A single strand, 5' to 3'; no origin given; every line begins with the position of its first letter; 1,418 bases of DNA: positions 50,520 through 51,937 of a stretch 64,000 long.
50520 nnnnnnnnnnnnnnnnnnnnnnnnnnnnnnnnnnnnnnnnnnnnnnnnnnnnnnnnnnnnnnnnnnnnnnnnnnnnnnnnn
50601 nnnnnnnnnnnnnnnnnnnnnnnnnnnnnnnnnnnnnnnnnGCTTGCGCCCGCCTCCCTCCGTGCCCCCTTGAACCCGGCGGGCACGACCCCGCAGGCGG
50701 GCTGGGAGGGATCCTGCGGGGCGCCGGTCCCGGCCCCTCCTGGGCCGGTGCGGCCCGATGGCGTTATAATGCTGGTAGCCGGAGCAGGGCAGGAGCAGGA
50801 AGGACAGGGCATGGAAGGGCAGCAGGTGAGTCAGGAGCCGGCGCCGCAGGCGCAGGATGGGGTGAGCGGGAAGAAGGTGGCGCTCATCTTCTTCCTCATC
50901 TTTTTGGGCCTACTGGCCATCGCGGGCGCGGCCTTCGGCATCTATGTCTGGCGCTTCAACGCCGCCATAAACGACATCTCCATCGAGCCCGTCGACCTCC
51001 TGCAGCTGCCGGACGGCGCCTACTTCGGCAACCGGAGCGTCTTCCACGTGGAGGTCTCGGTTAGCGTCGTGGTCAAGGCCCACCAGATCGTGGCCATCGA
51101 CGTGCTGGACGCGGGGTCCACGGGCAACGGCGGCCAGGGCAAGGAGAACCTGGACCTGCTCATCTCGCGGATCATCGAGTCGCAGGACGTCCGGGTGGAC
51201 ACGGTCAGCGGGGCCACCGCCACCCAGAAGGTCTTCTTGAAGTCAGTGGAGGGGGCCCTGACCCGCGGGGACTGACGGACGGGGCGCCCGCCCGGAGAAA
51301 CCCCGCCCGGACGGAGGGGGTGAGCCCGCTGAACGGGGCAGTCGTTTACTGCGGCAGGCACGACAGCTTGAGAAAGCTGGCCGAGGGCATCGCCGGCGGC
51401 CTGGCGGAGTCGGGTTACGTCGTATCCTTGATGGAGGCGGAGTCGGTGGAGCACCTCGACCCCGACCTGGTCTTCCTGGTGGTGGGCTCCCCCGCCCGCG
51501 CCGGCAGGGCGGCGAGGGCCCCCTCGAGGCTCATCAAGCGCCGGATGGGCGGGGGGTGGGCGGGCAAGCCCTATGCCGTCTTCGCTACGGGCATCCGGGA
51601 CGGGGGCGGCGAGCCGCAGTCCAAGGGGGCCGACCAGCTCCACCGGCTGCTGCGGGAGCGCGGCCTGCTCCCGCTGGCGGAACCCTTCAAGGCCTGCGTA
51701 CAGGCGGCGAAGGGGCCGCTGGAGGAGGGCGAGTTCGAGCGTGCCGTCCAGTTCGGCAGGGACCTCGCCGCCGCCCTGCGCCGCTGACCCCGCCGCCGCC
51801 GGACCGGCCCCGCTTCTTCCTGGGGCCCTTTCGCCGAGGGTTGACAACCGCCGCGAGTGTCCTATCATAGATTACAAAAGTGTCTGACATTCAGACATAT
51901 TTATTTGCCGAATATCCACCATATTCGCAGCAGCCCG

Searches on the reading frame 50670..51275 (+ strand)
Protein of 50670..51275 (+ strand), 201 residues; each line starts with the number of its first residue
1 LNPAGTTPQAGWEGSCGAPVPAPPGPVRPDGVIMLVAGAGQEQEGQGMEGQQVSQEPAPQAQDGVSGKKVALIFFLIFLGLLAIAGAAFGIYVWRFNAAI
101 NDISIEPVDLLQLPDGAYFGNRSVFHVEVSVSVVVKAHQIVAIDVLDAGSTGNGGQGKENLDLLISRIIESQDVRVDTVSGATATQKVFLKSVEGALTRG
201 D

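Call 7: search_protein_families(library=pfam, proteins=[window:50670-51275:+], max_evalue=0.01)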
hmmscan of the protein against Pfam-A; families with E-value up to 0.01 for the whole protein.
window:50670-51275:+ (201 aa): 1 family
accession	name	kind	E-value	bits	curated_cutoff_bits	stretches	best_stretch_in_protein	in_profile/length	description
PF04205.19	FMN_bind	-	5.4e-06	27.4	22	1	128-197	5-76/77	FMN-binding domain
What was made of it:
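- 50670..51275 (+): FMN_bind-domain protein with one predicted transmembrane helix (residues about 70-90). Pfam FMN_bind at 27.4 bits (call 7).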

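Call 47: search_protein_families(library=ncbifam, proteins=[window:50670-51275:+], max_evalue=0.001)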
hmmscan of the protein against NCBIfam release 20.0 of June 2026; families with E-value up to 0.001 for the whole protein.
window:50670-51275:+ (201 aa): 0 families

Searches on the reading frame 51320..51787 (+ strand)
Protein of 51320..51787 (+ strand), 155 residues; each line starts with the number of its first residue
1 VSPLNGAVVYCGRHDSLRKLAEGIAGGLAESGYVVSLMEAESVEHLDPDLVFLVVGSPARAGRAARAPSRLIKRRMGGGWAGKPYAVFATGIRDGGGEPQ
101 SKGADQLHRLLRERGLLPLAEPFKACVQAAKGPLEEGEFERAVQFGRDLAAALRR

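Call 7: search_protein_families(library=pfam, proteins=[window:51320-51787:+], max_evalue=0.01)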
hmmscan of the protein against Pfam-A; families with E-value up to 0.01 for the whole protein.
window:51320-51787:+ (155 aa): 1 family
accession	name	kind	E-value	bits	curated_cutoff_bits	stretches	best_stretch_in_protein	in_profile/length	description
PF00258.30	Flavodoxin_1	-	0.0054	17.3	25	1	17-120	10-122/143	Flavodoxin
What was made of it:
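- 51320..51787 (+): Flavodoxin-like 155-aa protein, the last gene of the plus-strand unit. Weak Flavodoxin_1 hit (call 7).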

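Call 47: search_protein_families(library=ncbifam, proteins=[window:51320-51787:+], max_evalue=0.001)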
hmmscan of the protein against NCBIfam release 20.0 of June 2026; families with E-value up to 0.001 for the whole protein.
window:51320-51787:+ (155 aa): 0 families
